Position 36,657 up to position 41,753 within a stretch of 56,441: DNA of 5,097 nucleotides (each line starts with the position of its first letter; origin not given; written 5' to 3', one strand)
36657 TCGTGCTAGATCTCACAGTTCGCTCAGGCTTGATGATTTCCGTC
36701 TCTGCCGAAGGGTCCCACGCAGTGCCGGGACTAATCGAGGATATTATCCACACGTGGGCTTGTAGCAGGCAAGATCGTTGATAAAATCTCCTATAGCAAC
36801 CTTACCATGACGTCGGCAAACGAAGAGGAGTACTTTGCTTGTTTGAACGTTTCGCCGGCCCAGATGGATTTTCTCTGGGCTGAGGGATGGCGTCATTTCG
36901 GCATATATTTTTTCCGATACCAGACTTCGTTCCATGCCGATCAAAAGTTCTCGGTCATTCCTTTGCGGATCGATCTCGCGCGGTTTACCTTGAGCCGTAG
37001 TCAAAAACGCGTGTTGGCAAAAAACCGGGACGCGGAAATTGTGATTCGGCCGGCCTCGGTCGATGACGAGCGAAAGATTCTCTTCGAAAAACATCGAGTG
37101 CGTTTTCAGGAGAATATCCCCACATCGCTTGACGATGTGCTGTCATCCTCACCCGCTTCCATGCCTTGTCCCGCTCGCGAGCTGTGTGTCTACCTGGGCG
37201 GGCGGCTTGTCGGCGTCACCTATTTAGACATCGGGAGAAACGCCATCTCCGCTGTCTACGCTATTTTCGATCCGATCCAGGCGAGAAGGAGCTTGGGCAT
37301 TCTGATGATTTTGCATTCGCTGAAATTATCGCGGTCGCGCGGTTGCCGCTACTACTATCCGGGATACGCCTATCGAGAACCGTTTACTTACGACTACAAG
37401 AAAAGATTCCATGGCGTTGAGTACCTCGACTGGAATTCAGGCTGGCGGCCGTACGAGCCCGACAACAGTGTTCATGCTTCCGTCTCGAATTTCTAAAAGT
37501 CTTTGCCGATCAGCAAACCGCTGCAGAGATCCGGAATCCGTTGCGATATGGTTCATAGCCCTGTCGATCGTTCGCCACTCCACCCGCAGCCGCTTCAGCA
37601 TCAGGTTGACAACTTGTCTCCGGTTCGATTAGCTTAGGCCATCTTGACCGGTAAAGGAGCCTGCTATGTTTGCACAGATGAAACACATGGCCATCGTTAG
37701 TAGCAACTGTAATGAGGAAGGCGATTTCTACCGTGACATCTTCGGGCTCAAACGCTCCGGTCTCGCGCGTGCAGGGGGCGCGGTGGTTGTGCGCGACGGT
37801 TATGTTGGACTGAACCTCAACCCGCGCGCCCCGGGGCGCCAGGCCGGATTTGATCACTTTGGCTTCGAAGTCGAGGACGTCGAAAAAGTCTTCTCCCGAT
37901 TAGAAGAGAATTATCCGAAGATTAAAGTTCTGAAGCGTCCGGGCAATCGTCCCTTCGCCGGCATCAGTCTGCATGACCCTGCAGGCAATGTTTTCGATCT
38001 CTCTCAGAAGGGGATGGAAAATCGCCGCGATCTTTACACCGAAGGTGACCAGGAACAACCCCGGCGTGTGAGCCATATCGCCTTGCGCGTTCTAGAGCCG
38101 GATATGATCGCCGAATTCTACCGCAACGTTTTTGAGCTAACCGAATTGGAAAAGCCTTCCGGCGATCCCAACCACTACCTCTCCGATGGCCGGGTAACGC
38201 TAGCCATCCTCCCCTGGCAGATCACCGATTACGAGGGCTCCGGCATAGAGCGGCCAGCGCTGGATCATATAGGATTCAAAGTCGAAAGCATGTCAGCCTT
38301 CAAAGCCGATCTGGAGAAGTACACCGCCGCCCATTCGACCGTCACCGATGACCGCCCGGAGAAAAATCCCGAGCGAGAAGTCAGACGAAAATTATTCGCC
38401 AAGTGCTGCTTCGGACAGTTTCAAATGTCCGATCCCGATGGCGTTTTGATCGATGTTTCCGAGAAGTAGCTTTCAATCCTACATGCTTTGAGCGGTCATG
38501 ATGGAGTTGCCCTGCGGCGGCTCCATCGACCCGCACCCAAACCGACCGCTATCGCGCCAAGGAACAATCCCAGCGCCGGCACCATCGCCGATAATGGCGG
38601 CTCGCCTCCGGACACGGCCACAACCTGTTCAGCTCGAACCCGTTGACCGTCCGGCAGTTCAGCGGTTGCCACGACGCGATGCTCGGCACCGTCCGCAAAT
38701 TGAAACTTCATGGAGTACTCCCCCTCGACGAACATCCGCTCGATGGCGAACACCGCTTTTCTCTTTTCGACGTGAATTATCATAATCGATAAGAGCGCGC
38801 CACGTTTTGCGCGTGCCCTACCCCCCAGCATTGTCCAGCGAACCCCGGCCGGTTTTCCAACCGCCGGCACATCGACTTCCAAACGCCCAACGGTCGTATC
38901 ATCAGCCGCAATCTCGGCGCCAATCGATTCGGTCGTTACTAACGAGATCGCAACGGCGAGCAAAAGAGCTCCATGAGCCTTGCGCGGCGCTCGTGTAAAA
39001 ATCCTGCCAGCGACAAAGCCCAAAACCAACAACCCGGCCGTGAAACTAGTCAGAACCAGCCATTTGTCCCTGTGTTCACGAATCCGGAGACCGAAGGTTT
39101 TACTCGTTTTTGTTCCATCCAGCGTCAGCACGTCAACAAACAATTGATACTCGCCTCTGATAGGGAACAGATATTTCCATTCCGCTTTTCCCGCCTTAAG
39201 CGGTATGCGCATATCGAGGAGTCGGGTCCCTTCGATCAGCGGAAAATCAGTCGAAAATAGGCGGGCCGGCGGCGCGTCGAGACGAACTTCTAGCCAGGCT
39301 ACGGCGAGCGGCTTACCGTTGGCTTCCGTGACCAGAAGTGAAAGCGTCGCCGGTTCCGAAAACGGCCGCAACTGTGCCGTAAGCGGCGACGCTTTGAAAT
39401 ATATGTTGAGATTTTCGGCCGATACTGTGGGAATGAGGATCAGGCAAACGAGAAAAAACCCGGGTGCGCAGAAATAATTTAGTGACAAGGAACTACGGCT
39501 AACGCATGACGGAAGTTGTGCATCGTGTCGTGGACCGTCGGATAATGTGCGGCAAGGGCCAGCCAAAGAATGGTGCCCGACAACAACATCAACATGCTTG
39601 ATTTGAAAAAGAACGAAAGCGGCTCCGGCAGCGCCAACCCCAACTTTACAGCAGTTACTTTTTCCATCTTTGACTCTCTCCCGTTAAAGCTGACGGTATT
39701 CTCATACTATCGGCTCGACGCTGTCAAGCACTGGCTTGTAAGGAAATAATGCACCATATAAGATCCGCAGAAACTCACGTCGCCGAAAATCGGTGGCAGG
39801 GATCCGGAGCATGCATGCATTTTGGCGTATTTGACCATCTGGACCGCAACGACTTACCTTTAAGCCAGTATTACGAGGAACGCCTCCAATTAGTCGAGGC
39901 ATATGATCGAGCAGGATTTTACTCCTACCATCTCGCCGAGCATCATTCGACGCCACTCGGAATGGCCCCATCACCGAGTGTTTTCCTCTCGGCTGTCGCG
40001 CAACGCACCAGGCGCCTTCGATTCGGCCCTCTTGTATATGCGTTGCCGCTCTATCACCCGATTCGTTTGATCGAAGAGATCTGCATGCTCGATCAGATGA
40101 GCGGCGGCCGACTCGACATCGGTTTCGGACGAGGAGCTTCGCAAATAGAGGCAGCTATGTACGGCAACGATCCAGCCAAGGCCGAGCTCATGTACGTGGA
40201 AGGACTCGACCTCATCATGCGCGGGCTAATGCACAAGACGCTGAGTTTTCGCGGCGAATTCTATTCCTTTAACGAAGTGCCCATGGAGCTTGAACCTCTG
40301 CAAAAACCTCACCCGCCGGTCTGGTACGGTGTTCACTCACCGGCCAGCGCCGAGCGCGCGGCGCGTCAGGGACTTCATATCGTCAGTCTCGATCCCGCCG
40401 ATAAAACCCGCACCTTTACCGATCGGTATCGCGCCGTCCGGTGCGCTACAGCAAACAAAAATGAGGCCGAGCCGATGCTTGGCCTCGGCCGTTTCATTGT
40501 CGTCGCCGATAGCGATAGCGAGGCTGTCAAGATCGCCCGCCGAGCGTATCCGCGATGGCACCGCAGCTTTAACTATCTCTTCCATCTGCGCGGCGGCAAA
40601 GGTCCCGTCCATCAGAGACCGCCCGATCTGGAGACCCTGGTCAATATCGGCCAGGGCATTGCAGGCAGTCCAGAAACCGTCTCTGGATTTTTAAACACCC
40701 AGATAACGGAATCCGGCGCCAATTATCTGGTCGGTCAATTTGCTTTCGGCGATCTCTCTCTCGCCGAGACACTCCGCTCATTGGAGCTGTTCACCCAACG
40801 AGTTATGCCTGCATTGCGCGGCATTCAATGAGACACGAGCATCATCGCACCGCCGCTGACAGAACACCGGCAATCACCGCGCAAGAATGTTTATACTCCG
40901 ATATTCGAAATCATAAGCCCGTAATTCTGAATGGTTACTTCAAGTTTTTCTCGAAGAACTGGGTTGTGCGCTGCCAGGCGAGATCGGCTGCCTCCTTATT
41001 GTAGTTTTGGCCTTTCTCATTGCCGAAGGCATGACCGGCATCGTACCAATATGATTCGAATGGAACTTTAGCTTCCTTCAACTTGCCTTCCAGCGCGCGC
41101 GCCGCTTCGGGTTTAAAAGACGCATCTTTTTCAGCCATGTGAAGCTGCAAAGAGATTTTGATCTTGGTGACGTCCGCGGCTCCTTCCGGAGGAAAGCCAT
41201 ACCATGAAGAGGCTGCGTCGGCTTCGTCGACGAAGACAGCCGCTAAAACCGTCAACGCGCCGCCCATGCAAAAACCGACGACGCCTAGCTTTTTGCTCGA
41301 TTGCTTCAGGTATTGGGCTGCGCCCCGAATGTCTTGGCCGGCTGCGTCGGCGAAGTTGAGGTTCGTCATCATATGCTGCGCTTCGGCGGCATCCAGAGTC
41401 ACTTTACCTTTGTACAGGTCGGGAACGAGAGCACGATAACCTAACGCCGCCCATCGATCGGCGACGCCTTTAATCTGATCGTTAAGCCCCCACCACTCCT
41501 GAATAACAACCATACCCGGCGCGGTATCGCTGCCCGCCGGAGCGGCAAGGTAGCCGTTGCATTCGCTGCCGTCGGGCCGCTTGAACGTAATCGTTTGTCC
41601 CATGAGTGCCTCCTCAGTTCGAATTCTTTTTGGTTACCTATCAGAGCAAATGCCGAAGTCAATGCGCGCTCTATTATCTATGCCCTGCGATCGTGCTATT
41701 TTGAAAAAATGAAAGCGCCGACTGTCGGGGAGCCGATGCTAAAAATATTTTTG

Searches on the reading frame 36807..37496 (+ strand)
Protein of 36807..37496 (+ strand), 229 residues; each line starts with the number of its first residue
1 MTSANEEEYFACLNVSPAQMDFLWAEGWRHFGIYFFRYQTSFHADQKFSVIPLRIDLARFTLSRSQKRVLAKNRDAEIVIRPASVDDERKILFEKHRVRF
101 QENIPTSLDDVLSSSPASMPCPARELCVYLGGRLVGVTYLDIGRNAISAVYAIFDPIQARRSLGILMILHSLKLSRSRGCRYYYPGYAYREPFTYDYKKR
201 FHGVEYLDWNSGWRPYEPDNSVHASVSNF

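Call 84: search_protein_families(library=pfam, proteins=[window:36807-37496:+], max_evalue=0.00001)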
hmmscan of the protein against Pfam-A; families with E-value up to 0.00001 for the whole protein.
window:36807-37496:+ (229 aa): 1 family
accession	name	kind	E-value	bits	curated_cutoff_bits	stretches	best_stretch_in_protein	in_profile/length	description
PF04377.21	ATE_C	-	6.3e-20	72.5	25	1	111-207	29-121/122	Arginine-tRNA-protein transferase, C terminus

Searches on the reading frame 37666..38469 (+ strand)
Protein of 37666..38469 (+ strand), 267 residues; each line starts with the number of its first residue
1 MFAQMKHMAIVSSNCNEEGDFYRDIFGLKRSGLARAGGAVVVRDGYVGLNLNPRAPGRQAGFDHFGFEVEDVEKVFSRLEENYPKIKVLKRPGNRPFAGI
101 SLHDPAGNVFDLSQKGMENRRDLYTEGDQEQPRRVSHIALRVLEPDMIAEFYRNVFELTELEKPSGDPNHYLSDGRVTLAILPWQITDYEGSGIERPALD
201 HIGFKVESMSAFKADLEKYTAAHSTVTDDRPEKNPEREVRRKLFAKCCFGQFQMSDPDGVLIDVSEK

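Call 84: search_protein_families(library=pfam, proteins=[window:37666-38469:+], max_evalue=0.00001)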
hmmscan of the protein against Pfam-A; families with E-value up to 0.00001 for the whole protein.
window:37666-38469:+ (267 aa): 1 family
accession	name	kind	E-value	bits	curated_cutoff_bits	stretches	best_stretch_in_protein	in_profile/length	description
PF00903.31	Glyoxalase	-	2.2e-17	64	20.6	1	5-111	2-120/121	Glyoxalase/Bleomycin resistance protein/Dioxygenase superfamily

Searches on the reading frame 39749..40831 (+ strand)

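Call 84: search_protein_families(library=pfam, proteins=[window:39749-40831:+], max_evalue=0.00001)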
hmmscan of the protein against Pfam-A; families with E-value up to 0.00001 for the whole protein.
window:39749-40831:+ (360 aa): 1 family
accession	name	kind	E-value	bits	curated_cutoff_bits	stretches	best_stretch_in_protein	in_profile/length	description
PF00296.26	Bac_luciferase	-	6.7e-49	167.4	27.9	1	23-268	1-246/314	Luciferase-like monooxygenase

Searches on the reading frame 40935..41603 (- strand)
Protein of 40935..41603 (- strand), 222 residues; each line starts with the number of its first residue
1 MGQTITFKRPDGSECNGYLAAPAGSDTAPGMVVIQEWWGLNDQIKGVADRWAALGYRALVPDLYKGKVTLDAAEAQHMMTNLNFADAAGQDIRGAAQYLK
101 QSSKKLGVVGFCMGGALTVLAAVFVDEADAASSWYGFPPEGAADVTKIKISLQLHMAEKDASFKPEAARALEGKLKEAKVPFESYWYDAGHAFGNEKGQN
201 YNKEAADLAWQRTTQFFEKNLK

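Call 84: search_protein_families(library=pfam, proteins=[window:40935-41603:-], max_evalue=0.00001)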
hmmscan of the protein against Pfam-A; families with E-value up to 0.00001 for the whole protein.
window:40935-41603:- (222 aa): 1 family
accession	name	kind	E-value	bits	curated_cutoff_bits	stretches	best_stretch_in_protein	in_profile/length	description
PF01738.24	DLH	-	1.5e-52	178.8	21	1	16-219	2-215/217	Dienelactone hydrolase family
